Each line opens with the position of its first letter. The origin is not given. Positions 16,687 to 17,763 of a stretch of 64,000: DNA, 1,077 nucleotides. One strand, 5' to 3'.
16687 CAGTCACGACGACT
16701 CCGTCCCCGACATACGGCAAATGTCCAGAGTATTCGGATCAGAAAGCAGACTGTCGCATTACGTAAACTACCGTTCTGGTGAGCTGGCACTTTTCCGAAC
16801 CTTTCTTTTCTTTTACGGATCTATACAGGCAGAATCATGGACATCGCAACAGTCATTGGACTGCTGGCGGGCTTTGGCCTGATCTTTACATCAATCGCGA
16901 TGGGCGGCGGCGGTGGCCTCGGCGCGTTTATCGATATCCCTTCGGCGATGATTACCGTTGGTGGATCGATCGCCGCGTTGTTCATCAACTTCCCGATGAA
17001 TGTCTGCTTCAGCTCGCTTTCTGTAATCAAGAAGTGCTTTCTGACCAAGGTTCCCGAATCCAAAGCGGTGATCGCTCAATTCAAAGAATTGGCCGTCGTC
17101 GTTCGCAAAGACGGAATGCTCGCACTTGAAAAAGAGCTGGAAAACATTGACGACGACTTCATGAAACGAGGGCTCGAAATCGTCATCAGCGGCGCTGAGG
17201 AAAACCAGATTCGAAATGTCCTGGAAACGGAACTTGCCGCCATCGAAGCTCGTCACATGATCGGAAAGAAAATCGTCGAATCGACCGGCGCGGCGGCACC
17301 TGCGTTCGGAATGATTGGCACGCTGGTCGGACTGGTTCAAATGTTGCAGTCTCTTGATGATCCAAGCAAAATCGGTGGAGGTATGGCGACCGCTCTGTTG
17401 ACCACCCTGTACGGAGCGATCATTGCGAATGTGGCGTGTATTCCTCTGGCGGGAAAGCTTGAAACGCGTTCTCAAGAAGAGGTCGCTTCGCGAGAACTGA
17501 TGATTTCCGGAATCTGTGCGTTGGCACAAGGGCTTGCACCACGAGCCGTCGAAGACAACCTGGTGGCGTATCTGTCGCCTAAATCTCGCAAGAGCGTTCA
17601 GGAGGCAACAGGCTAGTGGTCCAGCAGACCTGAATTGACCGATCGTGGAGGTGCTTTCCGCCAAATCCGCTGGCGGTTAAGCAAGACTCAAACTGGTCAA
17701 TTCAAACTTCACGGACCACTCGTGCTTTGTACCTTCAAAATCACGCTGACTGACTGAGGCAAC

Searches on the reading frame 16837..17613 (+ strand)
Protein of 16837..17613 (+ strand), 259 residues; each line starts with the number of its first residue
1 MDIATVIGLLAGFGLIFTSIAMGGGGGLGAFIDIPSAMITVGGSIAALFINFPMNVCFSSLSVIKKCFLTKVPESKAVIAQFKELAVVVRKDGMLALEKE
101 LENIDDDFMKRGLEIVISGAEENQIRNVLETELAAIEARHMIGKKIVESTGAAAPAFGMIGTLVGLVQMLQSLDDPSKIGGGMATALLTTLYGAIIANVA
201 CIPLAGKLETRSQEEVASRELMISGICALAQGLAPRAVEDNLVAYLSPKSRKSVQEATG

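Call 30: find_homologous_proteins(query=window:16837-17613:+, max_evalue=1e-40)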
Query window:16837-17613:+ (259 aa): 7501 proteins with E <= 1e-40 among 8000 candidates; the best 120 are listed.
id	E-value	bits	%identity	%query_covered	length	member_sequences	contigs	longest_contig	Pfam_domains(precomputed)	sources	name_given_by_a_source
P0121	1.1e-156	537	100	100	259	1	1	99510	PF01618.22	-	-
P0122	3.5e-156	536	100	100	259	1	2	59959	PF01618.22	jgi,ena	jgi:chemotaxis protein MotA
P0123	4.3e-150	516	96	100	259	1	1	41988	PF01618.22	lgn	-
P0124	6.4e-149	512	95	100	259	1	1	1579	PF01618.22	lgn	-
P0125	1.2e-143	495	91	100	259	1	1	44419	PF01618.22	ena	-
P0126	1.0e-137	475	89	98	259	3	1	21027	PF01618.22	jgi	jgi:chemotaxis protein MotA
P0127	2.0e-137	474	89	99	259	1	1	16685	PF01618.22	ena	-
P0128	1.2e-136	472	86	100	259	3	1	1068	PF01618.22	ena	-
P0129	1.2e-136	472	88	99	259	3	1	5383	PF01618.22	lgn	-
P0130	2.3e-136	471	88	99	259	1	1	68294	PF01618.22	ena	-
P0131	3.0e-136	470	86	100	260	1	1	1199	PF01618.22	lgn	-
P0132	6.9e-136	469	87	99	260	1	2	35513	PF01618.22,PF20560.4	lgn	-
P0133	1.8e-135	468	86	100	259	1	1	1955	PF01618.22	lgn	-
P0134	2.9e-135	467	88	99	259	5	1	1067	PF01618.22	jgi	jgi:chemotaxis protein MotA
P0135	5.1e-135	466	88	98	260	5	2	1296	PF01618.22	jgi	-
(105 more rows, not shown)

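Call 31: find_encoding_contigs(protein=P0122, flank=10000, max_places=3)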
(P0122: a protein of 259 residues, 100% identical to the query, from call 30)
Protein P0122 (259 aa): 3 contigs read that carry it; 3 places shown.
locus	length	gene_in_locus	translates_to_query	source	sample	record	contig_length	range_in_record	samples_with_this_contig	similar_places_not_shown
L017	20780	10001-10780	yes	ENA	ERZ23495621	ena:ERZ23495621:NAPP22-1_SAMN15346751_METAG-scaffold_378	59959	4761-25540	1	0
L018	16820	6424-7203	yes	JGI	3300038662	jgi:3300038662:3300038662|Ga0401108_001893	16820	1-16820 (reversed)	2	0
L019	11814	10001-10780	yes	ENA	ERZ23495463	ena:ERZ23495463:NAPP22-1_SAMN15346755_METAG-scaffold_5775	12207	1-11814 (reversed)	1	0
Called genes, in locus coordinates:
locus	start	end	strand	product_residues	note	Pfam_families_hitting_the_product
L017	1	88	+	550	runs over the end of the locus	PF00460:Flg_bb_rod, PF22692:LlgE_F_G_D1, PF07559:FlgE_D2, PF06429:Flg_bbr_C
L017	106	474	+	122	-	-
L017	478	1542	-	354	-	PF01312:Bac_export_2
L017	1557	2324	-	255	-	PF01311:Bac_export_1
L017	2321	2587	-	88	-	PF01313:Bac_export_3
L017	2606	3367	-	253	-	-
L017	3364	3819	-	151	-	-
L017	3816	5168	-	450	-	PF02874:ATP-synt_ab_N (weak), PF00006:ATP-synt_ab, PF18269:T3SS_ATPase_C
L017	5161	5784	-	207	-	-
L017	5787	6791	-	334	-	PF03448:MgtE_N (faint), PF14842:FliG_N (faint), PF14841:FliG_M, PF01706:FliG_C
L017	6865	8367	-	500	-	PF01514:YscJ_FliF, PF08345:YscJ_FliF_C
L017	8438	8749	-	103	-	PF02049:FliE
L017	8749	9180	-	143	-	PF00460:Flg_bb_rod, PF06429:Flg_bbr_C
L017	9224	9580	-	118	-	-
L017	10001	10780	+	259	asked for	PF01618:MotA_ExbB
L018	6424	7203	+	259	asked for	PF01618:MotA_ExbB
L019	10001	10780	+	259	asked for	PF01618:MotA_ExbB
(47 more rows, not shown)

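Call 32: find_encoding_contigs(protein=P0123, flank=3000, max_places=1)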
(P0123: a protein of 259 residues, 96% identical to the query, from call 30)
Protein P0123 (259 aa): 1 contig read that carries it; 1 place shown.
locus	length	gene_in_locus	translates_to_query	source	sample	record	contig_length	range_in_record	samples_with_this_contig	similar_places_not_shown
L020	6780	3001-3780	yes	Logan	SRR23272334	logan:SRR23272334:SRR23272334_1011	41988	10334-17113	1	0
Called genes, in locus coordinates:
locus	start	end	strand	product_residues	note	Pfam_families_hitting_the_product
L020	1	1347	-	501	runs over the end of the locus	PF01514:YscJ_FliF, PF08345:YscJ_FliF_C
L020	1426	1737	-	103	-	PF02049:FliE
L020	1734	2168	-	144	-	PF00460:Flg_bb_rod, PF06429:Flg_bbr_C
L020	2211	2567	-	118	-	-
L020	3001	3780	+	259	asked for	PF01618:MotA_ExbB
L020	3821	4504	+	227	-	PF13677:MotB_plug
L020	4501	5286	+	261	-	PF13677:MotB_plug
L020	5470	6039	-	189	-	-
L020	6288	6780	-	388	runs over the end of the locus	PF27605:ODF2_C (weak)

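Call 33: find_encoding_contigs(protein=P0125, flank=3000, max_places=1)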
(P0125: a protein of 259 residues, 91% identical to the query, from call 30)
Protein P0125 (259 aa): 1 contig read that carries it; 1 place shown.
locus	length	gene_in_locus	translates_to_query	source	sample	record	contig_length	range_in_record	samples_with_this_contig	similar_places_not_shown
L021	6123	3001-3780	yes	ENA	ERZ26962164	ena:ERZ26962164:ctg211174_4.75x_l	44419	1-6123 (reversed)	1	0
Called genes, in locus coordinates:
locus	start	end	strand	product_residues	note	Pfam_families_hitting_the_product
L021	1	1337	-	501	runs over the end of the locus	PF01514:YscJ_FliF, PF08345:YscJ_FliF_C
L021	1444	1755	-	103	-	PF02049:FliE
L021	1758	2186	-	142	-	PF00460:Flg_bb_rod, PF06429:Flg_bbr_C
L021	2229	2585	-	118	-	-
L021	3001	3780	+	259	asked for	PF01618:MotA_ExbB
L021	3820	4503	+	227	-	PF13677:MotB_plug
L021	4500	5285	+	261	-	PF13677:MotB_plug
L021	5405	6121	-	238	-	?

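Call 69: search_protein_families(library=pfam, proteins=[window:16837-17613:+], max_evalue=0.01)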
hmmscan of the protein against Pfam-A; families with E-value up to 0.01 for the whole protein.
window:16837-17613:+ (259 aa): 2 families
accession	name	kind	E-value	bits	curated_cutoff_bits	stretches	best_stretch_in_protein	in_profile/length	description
PF01618.21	MotA_ExbB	-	8.9e-30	103.5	22.9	1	102-220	3-126/127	MotA/TolQ/ExbB proton channel family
PF20560.3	MotA_N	-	0.00013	22.6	27.3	1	6-82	1-77/91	Motility protein A N-terminal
